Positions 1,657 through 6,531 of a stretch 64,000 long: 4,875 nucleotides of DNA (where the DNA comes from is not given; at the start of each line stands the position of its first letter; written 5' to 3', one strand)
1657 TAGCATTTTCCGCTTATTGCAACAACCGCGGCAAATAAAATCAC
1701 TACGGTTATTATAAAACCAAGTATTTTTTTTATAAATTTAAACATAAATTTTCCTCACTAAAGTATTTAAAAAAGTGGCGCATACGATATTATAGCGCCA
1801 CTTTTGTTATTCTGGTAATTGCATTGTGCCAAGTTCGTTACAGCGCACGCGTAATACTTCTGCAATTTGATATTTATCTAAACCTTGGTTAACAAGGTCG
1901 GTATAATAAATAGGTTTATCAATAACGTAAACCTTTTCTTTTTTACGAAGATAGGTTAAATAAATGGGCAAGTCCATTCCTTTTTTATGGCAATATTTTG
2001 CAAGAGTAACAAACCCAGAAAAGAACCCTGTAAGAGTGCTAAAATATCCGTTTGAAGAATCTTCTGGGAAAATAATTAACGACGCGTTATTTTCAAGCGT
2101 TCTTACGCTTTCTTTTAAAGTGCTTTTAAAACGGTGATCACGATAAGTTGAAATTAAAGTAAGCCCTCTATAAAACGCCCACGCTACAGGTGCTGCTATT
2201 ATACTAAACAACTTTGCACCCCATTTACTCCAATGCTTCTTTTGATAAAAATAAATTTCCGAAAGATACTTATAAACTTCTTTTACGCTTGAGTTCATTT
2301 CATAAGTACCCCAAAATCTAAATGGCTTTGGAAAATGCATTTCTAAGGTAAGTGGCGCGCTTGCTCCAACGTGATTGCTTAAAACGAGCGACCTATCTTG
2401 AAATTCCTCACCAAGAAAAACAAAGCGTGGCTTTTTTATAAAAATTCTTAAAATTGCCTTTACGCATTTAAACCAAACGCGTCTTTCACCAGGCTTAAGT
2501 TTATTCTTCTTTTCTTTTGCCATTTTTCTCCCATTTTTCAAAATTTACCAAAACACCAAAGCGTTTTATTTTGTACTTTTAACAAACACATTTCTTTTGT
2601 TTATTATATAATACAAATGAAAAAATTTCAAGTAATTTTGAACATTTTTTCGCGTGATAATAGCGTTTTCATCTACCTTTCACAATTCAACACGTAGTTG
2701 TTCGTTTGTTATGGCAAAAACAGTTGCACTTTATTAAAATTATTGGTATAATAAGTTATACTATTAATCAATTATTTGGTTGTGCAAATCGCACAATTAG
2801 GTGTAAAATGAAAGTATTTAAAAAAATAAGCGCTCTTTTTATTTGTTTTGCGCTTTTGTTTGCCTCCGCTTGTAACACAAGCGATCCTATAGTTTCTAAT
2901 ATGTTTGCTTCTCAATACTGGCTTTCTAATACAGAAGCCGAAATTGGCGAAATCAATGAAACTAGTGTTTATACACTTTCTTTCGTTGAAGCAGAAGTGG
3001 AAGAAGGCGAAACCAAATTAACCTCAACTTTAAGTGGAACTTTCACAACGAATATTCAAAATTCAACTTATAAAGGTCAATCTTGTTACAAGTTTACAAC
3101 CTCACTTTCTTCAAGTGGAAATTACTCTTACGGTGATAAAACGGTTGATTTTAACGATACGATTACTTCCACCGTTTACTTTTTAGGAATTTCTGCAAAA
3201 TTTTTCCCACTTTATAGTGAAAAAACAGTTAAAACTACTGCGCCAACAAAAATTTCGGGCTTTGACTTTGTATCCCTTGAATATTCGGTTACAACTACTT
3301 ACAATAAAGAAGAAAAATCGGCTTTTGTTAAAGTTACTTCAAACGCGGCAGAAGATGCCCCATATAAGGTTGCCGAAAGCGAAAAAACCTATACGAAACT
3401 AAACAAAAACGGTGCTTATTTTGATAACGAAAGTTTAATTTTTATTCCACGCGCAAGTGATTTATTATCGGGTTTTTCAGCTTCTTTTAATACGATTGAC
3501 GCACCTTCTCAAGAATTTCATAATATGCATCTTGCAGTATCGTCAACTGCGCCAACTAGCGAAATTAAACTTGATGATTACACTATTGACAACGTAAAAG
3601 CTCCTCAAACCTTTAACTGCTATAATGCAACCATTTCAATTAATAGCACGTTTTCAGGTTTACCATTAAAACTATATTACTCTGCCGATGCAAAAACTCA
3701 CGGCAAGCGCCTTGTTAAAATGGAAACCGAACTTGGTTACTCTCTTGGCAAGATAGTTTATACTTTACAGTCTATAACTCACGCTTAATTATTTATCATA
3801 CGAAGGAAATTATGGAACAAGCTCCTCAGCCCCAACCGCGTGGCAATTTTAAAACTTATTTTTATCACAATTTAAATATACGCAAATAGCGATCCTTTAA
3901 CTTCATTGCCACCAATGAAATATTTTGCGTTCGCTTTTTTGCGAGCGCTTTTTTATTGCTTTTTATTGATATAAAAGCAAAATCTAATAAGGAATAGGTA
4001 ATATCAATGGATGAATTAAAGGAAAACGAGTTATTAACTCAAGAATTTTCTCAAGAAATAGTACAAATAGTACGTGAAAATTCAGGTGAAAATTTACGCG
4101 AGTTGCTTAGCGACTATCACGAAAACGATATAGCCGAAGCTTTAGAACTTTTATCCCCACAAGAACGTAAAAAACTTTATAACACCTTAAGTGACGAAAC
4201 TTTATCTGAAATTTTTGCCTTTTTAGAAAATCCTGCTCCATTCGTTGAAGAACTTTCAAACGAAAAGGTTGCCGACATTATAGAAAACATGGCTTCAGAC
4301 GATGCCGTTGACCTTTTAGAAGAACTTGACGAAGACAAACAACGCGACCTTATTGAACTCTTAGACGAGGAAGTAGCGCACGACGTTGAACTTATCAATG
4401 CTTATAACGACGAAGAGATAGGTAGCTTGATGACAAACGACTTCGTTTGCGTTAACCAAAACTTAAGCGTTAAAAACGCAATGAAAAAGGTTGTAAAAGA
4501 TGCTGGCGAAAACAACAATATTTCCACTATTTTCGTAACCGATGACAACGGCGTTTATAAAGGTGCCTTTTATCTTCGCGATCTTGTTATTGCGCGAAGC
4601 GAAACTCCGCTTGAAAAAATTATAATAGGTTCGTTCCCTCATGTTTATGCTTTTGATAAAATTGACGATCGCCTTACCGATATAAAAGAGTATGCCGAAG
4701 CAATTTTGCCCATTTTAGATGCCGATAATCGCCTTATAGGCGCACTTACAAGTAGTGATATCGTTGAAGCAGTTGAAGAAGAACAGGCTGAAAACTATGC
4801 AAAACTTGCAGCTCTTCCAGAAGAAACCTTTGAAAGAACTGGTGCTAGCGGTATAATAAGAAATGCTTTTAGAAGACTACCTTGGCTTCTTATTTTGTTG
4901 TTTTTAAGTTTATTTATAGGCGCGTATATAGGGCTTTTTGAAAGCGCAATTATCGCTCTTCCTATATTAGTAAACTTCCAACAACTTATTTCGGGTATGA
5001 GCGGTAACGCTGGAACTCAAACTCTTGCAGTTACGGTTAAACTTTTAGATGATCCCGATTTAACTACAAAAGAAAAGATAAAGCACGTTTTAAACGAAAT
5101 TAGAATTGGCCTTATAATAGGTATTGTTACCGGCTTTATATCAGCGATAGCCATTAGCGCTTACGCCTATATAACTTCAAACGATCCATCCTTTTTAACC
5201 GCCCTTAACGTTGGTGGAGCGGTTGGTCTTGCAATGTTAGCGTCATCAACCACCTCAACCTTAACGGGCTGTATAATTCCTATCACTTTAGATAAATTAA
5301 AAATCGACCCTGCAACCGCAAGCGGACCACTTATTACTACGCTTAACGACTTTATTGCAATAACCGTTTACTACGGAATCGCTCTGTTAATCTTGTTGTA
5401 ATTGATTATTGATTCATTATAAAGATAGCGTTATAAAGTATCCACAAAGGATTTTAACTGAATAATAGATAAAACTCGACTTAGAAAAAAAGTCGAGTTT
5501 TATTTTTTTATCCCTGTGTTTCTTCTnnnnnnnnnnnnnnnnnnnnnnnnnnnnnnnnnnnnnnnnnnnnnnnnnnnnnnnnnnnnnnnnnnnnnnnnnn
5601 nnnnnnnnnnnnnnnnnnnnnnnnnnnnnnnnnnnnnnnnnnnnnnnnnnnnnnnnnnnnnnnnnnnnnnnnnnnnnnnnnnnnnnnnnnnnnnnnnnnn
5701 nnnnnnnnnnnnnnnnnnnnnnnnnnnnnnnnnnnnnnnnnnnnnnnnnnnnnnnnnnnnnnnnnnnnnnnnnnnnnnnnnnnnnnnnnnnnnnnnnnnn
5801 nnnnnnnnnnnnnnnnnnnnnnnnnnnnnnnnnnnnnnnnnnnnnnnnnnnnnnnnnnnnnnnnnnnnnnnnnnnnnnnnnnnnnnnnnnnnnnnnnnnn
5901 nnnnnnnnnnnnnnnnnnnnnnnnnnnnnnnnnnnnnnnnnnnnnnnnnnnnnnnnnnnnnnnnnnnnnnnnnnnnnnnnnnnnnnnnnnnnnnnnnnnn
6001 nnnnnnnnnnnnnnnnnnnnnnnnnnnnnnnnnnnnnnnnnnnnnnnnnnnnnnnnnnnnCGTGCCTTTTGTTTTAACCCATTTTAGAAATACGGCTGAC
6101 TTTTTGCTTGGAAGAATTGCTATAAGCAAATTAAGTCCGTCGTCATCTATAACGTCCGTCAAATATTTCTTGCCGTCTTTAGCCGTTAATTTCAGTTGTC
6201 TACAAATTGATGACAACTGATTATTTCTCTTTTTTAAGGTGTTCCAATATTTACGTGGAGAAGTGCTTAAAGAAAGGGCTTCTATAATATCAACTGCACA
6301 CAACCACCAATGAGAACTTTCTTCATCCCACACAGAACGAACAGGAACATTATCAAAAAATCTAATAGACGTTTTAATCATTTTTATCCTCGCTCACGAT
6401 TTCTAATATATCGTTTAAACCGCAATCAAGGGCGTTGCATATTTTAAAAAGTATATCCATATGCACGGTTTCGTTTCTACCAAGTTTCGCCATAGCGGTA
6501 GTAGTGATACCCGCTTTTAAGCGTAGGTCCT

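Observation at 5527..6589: HTH regulator plus Bro-N/Fic gene pair wedged between mgtE and gyrA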

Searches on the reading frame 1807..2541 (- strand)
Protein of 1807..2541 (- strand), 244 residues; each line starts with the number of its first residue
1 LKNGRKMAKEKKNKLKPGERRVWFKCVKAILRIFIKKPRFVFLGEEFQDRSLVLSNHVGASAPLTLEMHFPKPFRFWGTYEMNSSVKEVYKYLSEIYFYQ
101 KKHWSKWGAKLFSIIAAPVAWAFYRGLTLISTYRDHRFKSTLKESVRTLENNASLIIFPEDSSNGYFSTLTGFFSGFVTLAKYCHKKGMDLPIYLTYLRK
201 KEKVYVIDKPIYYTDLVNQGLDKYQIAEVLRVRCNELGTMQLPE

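Call 4: search_protein_families(library=pfam, proteins=[window:1807-2541:-], max_evalue=0.1)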
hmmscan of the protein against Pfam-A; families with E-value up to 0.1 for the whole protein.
window:1807-2541:- (244 aa): 2 families
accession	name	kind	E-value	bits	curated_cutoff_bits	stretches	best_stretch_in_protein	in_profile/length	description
PF17088.10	YCF90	-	0.018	15.1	27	1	32-114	73-156/332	Uncharacterised protein family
PF01553.26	Acyltransferase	-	0.027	14.7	23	0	114-193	71-129/132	Acyltransferase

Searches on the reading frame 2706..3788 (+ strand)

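Call 4: search_protein_families(library=pfam, proteins=[window:2706-3788:+], max_evalue=0.1)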
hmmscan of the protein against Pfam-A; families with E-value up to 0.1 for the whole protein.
window:2706-3788:+ (360 aa): 1 family
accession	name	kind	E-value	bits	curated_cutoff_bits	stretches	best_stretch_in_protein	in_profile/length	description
PF11306.15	DUF3108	-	0.0026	18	26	1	110-332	11-190/209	Protein of unknown function (DUF3108)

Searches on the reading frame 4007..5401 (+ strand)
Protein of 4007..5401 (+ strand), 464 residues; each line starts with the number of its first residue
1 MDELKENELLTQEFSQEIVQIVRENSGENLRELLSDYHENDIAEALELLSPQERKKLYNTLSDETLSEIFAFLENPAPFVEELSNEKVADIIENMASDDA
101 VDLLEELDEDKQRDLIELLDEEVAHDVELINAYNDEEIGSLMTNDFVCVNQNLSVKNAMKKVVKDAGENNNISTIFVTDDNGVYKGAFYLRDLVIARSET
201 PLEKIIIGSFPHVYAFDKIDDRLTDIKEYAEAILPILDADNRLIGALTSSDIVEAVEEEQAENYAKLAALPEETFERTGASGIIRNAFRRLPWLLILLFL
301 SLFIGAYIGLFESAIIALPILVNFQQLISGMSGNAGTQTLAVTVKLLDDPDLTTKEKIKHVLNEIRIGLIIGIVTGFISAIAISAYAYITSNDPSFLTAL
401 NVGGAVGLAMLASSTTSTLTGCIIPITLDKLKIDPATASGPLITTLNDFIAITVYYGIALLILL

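Call 4: search_protein_families(library=pfam, proteins=[window:4007-5401:+], max_evalue=0.1)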
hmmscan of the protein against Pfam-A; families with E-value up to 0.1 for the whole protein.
window:4007-5401:+ (464 aa): 3 families
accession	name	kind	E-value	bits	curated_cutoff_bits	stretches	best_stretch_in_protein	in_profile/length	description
PF01769.21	MgtE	-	9e-28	97.5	27.6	1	327-458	3-125/125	Divalent cation transporter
PF03448.22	MgtE_N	-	5.5e-19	69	25.9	1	37-136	1-102/102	MgtE intracellular N domain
PF00571.33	CBS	-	9.7e-13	48.7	24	2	138-196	1-54/57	CBS domain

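Call 15: find_related_loci(query=window:4007-5401:+, collection=genome_contigs, flank=10000)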
Query window:4007-5401:+ (464 aa) in genome_contigs; peptide patterns used: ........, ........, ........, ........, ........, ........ (x = any residue, [..] = any of these).
225 stretches matched a pattern; 2 encode a relative of the query (tblastn E <= 1e-3); 2 distinct loci.
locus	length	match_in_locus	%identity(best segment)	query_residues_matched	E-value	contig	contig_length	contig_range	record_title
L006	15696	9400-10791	95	1-464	0e+0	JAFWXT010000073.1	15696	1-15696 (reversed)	MAG: Clostridia bacterium isolate RGIG6167 Sheep_Rectum-1__c803655, whole genome shotgun sequence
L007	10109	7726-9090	42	21-463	8e-107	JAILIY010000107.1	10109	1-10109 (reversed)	MAG: Acholeplasmatales bacterium isolate RUI162 k141_9031102_flag=0_multi=34.9659_len=10109, whole genome shotgun sequen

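Call 78: find_homologous_proteins(query=window:4007-5401:+, max_evalue=1e-100)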
Query window:4007-5401:+ (464 aa): 3066 proteins with E <= 1e-100 among 8000 candidates; the best 120 are listed.
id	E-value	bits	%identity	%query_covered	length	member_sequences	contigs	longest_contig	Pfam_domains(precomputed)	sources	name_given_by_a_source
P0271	6.4e-278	940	95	100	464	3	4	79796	PF01769.22,PF00571.34,PF03448.23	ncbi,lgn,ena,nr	ncbi:MAG: magnesium transporter [Clostridia bacterium]|nr:magnesium transporter [Clostridia bacteriu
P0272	7.5e-187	640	64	99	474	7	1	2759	PF01769.22,PF00571.34,PF03448.23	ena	-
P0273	5.2e-174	598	64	100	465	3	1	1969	PF01769.22,PF00571.34,PF03448.23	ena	-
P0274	1.7e-173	596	62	98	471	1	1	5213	PF01769.22,PF00571.34,PF03448.23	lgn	-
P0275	1.5e-171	590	61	99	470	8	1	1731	PF01769.22,PF00571.34,PF03448.23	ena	-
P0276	7.8e-171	587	60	100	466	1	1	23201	PF01769.22,PF00571.34,PF03448.23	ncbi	-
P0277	5.7e-170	584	59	100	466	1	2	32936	PF01769.22,PF00571.34,PF03448.23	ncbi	-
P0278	2.3e-169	582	59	100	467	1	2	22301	PF01769.22,PF00571.34,PF03448.23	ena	-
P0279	5.2e-169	581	59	100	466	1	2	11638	PF01769.22,PF00571.34,PF03448.23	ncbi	-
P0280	7.5e-168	577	63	94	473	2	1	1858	PF01769.22,PF00571.34,PF03448.23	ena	-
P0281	1.1e-167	577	59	97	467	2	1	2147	PF01769.22,PF00571.34,PF03448.23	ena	-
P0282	6.6e-167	574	63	100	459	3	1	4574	PF01769.22,PF00571.34,PF03448.23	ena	-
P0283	6.4e-166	571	60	95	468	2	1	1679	PF01769.22,PF00571.34,PF03448.23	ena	-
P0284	1.9e-164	566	59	99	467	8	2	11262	PF01769.22,PF00571.34,PF03448.23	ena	-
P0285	9.8e-164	564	59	100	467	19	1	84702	PF01769.22,PF00571.34,PF03448.23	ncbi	-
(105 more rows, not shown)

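Call 80: find_encoding_contigs(protein=P0271, flank=10000, max_places=6)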
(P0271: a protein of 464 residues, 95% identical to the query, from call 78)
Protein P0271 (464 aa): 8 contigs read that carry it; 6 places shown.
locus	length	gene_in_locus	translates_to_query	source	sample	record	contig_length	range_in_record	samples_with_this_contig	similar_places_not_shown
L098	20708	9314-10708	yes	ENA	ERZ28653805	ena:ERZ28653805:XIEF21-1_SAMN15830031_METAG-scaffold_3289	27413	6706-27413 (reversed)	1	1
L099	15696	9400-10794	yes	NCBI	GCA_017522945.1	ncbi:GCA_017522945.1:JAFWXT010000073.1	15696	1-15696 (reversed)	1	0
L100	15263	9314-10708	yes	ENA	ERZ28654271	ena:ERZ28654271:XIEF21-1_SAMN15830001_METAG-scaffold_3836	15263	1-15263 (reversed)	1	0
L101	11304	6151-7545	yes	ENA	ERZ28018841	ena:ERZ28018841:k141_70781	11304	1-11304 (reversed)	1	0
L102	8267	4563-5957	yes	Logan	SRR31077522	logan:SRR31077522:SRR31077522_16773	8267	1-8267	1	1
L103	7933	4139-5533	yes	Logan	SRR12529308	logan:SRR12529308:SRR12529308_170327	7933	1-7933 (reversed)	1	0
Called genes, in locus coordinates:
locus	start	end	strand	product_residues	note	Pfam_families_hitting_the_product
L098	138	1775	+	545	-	-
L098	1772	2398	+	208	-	-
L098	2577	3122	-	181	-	PF18927:CrtO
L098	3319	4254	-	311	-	-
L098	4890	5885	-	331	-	-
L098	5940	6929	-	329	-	PF00388:PI-PLC-X, PF26146:PI-PLC_X (faint)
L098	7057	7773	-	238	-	-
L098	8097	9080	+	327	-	-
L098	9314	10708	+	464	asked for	PF03448:MgtE_N, PF00571:CBS (weak), PF01769:MgtE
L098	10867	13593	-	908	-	PF00521:DNA_topoisoIV, PF03989:DNA_gyraseA_C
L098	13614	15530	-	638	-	PF02518:HATPase_c, PF00204:DNA_gyraseB, PF01751:Toprim, PF00986:DNA_gyraseB_C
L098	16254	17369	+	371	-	PF00248:Aldo_ket_red, PF14697:Fer4_21 (faint), PF13187:Fer4_9 (weak), PF13534:Fer4_17 (weak)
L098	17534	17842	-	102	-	-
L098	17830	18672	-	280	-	-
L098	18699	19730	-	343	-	PF02163:Peptidase_M50 (weak)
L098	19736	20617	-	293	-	PF02541:Ppx-GppA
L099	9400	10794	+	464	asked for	PF03448:MgtE_N, PF00571:CBS (weak), PF01769:MgtE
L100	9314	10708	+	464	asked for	PF03448:MgtE_N, PF00571:CBS (weak), PF01769:MgtE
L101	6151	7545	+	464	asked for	PF03448:MgtE_N, PF00571:CBS (weak), PF01769:MgtE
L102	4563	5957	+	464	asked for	PF03448:MgtE_N, PF00571:CBS (weak), PF01769:MgtE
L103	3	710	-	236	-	?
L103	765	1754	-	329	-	PF00388:PI-PLC-X, PF26146:PI-PLC_X (faint)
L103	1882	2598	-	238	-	-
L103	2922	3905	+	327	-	-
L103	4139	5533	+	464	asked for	PF03448:MgtE_N, PF00571:CBS (weak), PF01769:MgtE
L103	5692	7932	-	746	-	?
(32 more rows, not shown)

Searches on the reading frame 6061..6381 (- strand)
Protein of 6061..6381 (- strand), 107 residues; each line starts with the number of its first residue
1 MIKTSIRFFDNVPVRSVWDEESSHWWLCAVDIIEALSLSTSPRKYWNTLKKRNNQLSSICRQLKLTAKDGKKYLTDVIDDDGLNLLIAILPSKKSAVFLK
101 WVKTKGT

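Call 67: search_solved_structures(query=A4, max_evalue=1, show_alignments=2)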
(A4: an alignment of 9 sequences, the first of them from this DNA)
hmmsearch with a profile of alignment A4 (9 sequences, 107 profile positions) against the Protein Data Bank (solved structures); distinct sequences matched with E-value up to 1: 33.
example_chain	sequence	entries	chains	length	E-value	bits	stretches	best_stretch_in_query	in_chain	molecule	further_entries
6s9p_A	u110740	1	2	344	0.00017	24.4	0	53-96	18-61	internal Lock2 fused to target peptide KRKAKITWKR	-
6s9o_A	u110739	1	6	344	0.00079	22.3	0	53-96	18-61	designed Armadillo repeat protein with internal Lock1 fused to target peptide KRKRKLKFKR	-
5mfm_A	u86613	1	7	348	0.0012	21.7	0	53-96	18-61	YIIIM6AII_GS11_(KR)5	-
5mfm_C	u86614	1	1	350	0.0013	21.7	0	53-96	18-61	Importin subunit alpha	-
5mfl_A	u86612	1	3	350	0.0013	21.6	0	53-96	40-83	(KR)5_GS10_YIIIM6AII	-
4rzp_A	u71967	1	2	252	0.0015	21.4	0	59-96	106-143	Engineered Protein OR366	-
5mfd_A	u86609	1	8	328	0.0016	21.3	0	53-96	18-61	YIIIM''6AII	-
5aei_A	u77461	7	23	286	0.0028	20.5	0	53-96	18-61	DESIGNED ARMADILLO REPEAT PROTEIN YIIIM5AII | YIIIM5AII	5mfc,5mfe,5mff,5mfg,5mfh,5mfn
6s9m_A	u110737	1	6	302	0.0029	20.5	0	53-95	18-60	Lock2_KRKRKAKITW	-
6s9n_A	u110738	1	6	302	0.0029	20.5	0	53-95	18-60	Lock2_KRKRKAKLSF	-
4pls_A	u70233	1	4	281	0.0052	19.7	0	53-96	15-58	Arm00010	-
4v3o_A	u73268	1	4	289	0.0054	19.6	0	53-96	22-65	YIII_M5_AII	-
4plq_A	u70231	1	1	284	0.0055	19.6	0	53-96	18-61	Arm00011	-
4plr_A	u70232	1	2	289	0.0061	19.5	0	53-96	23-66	Arm00008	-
4v3r_A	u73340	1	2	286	0.0089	18.9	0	53-96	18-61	YIII_M5_AII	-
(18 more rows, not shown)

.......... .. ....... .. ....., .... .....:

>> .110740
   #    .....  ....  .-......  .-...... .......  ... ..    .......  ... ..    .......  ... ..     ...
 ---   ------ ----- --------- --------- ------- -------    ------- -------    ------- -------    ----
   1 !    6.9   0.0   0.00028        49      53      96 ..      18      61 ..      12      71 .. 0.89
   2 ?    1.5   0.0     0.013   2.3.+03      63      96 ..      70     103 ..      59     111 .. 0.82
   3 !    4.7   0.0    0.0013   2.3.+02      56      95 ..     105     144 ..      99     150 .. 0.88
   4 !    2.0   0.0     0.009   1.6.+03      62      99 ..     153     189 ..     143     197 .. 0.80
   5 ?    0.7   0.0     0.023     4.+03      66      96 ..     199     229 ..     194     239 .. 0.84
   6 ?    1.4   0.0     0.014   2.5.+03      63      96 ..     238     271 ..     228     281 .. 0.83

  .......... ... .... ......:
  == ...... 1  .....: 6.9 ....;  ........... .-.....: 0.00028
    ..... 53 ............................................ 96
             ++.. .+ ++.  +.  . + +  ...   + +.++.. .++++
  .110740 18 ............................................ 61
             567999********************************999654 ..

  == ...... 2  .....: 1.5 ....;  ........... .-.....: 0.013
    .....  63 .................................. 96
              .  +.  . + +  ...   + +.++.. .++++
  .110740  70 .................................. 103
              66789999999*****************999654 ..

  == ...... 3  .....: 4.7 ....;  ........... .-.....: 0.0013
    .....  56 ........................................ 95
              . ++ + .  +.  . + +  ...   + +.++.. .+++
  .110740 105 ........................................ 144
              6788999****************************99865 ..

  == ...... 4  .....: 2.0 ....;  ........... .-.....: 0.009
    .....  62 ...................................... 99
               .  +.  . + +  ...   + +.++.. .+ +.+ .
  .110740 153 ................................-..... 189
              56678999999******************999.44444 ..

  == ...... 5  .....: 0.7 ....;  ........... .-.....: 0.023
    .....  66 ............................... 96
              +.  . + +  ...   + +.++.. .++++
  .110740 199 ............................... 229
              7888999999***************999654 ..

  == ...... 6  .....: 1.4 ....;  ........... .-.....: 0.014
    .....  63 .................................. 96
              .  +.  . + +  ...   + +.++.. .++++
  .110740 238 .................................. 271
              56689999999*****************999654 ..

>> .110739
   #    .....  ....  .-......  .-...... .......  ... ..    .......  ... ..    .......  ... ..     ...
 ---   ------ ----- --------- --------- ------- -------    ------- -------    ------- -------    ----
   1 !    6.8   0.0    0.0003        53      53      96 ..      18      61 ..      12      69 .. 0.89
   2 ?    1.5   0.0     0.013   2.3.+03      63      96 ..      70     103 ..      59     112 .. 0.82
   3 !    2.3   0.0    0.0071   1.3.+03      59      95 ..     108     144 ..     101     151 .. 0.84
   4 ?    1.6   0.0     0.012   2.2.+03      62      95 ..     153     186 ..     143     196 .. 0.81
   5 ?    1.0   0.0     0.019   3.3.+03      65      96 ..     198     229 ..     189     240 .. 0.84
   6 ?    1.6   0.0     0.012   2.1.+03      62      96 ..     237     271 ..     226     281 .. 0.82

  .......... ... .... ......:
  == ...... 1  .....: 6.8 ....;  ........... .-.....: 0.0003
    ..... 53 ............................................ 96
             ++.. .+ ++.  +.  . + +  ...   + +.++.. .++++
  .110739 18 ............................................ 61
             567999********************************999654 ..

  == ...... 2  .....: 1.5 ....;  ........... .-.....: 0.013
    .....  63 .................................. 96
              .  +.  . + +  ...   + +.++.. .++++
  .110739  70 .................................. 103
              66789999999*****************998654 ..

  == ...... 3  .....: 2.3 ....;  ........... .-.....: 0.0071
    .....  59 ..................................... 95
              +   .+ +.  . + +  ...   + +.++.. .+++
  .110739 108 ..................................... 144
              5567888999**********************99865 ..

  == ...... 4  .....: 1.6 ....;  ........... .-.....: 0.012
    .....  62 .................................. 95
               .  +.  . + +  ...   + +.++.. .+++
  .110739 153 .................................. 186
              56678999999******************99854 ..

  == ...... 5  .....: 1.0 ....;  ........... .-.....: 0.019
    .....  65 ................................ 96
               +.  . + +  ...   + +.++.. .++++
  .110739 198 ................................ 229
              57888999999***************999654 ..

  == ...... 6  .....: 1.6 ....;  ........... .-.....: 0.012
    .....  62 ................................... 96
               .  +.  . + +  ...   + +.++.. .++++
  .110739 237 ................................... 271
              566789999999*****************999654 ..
